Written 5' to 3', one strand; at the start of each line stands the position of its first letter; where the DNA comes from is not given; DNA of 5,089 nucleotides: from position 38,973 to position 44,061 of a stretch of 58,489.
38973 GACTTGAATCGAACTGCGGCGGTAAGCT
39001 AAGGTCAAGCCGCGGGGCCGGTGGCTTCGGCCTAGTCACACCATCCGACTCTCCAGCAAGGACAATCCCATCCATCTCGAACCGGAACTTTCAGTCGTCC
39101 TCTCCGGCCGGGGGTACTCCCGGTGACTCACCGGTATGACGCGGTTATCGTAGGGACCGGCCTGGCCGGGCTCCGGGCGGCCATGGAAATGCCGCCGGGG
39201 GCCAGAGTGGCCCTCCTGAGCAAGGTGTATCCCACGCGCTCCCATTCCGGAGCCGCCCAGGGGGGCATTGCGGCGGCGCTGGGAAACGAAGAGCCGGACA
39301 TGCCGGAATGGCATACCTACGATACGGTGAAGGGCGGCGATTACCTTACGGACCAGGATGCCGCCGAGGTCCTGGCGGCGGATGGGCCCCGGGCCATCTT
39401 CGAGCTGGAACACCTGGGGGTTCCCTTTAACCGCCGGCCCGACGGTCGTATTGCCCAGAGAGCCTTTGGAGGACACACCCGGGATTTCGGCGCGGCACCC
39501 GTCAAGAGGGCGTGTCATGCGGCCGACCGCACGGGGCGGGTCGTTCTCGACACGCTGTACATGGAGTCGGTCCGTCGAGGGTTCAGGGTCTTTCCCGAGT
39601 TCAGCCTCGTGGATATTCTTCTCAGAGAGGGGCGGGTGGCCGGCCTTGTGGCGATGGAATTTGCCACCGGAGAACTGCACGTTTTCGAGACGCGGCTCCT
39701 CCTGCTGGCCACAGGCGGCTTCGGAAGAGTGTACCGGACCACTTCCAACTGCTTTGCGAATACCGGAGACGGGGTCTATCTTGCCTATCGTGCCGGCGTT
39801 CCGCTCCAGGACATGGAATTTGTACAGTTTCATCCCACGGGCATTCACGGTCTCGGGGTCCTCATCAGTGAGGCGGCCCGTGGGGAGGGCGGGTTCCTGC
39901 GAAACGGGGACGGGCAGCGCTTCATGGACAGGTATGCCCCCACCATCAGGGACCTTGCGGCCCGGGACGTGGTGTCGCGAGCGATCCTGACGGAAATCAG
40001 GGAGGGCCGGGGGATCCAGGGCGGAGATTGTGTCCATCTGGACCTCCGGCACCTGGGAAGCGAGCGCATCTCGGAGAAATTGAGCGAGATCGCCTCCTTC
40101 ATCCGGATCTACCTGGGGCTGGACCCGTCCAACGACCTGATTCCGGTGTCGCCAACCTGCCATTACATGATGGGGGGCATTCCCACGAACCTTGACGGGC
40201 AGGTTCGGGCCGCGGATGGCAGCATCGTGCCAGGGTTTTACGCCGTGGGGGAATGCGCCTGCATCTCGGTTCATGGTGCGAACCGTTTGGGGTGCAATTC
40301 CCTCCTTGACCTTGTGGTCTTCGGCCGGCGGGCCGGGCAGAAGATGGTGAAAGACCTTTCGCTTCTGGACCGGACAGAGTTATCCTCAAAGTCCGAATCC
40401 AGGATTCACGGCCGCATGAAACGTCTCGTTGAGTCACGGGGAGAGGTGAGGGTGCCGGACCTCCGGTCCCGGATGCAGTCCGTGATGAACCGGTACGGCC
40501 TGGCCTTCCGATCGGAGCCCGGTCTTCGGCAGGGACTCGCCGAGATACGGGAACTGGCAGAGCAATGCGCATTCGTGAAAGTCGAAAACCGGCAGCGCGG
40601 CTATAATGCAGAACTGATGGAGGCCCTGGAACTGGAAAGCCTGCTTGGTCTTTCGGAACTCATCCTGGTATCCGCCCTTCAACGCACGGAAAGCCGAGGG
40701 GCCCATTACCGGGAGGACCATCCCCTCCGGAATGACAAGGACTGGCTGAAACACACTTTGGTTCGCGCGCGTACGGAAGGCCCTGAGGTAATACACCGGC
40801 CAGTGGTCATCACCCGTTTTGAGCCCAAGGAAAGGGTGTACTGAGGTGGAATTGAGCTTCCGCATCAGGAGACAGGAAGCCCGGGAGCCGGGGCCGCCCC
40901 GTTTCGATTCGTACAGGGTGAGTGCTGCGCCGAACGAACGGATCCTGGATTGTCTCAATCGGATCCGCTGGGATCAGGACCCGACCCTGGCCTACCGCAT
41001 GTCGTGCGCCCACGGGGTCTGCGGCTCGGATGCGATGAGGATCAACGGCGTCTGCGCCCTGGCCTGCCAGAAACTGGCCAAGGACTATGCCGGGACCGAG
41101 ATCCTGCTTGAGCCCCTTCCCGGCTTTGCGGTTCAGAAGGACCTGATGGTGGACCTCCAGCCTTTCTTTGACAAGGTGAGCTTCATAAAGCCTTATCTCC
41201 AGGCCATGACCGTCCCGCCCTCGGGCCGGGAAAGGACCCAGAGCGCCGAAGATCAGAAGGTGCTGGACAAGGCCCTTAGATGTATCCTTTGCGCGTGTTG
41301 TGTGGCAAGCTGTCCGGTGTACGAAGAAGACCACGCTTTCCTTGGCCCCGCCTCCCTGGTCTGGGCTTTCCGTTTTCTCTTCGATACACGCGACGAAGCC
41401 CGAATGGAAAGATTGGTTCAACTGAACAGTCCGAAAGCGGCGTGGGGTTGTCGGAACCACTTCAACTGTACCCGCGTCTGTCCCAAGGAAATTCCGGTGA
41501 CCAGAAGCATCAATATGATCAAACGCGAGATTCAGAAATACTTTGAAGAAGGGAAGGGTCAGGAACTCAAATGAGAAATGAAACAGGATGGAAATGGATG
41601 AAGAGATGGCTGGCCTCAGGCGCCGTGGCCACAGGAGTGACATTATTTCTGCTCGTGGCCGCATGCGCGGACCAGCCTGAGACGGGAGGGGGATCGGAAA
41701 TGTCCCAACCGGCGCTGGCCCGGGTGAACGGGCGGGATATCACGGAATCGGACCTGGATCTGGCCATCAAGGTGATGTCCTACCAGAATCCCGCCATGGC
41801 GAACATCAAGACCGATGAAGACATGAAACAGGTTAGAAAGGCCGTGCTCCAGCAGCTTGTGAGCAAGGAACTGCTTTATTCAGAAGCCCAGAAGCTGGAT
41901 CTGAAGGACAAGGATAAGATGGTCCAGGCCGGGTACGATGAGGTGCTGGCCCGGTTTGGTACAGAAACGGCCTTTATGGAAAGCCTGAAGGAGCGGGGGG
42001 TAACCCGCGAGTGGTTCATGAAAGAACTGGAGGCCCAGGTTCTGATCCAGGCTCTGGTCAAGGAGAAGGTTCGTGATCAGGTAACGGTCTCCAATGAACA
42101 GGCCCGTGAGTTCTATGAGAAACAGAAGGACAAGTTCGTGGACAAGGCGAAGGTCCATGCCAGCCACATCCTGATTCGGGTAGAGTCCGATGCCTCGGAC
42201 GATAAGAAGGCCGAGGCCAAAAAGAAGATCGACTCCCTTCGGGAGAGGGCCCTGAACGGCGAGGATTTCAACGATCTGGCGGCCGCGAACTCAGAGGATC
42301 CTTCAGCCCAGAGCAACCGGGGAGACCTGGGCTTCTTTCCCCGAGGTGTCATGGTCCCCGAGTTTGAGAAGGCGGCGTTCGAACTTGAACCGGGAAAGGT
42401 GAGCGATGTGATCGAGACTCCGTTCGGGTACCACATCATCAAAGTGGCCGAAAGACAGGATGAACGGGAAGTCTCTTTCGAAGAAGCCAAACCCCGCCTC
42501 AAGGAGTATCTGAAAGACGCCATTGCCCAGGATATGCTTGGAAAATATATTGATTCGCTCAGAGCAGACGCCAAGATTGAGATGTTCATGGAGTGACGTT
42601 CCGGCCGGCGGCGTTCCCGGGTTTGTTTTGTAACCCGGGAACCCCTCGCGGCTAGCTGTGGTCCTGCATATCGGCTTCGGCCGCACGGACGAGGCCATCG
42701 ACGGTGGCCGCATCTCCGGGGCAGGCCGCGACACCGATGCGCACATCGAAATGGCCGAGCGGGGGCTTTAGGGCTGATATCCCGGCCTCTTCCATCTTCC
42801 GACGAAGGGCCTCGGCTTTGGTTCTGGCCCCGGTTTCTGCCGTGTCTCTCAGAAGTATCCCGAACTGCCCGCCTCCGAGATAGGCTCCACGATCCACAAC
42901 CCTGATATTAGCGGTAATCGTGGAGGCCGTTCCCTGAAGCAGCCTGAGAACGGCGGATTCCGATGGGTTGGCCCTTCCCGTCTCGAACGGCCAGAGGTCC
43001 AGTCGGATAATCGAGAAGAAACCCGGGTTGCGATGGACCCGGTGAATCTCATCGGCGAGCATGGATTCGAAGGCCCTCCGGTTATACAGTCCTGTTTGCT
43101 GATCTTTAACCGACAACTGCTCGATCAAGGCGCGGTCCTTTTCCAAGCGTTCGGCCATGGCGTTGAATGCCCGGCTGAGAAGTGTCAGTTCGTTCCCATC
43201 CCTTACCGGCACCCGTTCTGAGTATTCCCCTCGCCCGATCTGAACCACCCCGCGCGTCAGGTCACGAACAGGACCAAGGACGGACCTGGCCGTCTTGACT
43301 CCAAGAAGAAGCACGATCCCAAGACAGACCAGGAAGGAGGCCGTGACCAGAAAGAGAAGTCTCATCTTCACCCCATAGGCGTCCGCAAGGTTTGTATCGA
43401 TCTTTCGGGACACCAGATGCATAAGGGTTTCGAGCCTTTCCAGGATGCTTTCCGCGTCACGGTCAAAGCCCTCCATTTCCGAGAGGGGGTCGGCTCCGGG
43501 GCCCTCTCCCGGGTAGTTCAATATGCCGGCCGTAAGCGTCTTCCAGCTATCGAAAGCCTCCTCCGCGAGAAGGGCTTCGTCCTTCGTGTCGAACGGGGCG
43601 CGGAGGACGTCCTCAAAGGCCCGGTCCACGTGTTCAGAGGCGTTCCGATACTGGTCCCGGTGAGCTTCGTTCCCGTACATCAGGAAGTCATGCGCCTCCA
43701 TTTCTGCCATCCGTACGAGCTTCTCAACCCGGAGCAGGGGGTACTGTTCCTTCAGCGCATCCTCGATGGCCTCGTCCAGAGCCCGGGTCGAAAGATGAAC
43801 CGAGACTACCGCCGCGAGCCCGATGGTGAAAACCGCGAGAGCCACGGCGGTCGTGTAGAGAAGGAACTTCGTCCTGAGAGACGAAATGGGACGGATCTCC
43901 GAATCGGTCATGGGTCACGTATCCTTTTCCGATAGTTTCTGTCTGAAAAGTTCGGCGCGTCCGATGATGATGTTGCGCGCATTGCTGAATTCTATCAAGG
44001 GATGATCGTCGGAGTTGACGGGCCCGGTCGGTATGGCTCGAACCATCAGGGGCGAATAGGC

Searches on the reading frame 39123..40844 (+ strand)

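Call 68: search_protein_families(library=pfam, proteins=[window:39123-40844:+], max_evalue=0.0001)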
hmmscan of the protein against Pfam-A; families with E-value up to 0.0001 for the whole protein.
window:39123-40844:+ (573 aa): 2 families
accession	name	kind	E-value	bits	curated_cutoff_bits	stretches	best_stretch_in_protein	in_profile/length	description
PF00890.30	FAD_binding_2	-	5.3e-105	352.4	20.4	1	6-394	1-414/414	FAD binding domain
PF02910.25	Succ_DH_flav_C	-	5.9e-39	133.4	20.8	1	448-573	1-130/130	Fumarate reductase flavoprotein C-term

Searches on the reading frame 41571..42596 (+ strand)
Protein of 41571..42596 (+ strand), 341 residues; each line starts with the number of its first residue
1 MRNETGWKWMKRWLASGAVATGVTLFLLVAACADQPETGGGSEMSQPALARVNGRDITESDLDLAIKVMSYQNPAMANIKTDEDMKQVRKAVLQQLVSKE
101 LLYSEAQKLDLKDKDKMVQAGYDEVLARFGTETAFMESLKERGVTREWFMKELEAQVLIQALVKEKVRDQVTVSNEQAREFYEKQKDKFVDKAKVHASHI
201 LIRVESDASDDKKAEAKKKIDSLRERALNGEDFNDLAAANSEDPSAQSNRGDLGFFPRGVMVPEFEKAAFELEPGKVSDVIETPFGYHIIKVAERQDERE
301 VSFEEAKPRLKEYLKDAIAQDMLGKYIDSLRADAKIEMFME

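Call 60: search_protein_families(library=pfam, proteins=[window:41571-42596:+], max_evalue=0.0001)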
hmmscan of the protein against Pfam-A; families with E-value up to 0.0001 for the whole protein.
window:41571-42596:+ (341 aa): 5 families
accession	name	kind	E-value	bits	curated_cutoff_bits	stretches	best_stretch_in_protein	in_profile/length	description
PF13616.12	Rotamase_3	-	1.5e-33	116.2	22.5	1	185-295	10-115/116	PPIC-type PPIASE domain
PF00639.27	Rotamase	-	1.5e-29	103.2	21.7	1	199-293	1-96/97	PPIC-type PPIASE domain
PF13145.12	Rotamase_2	-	3.3e-20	73.5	27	1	173-308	1-121/121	PPIC-type PPIASE domain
PF13624.11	SurA_N_3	-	8.2e-13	48.9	27.2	1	12-162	11-161/162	SurA-like N-terminal domain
PF13623.11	SurA_N_2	-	5.4e-11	43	28.5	1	21-120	16-117/145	SurA-like N-terminal domain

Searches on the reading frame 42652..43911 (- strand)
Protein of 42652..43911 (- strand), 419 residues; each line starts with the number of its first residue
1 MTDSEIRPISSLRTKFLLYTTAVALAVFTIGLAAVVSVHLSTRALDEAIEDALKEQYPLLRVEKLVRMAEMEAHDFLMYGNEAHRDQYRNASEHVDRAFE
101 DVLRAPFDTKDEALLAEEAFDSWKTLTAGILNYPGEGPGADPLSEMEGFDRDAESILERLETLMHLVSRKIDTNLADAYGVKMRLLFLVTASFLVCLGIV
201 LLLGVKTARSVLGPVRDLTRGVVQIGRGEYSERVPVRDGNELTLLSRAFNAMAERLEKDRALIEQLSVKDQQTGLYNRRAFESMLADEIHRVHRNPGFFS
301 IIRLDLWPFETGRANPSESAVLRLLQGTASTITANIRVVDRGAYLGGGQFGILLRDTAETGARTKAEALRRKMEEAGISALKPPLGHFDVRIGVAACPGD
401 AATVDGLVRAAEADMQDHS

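Call 60: search_protein_families(library=pfam, proteins=[window:42652-43911:-], max_evalue=0.0001)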
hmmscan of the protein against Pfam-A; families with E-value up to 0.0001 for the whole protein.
window:42652-43911:- (419 aa): 2 families
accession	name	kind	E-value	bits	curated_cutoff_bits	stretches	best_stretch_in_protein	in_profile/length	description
PF00990.26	GGDEF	-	1.4e-16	61.1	23.8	1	269-416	3-152/161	Diguanylate cyclase, GGDEF domain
PF00672.30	HAMP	-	1.7e-14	54.3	25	1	207-257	2-52/53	HAMP domain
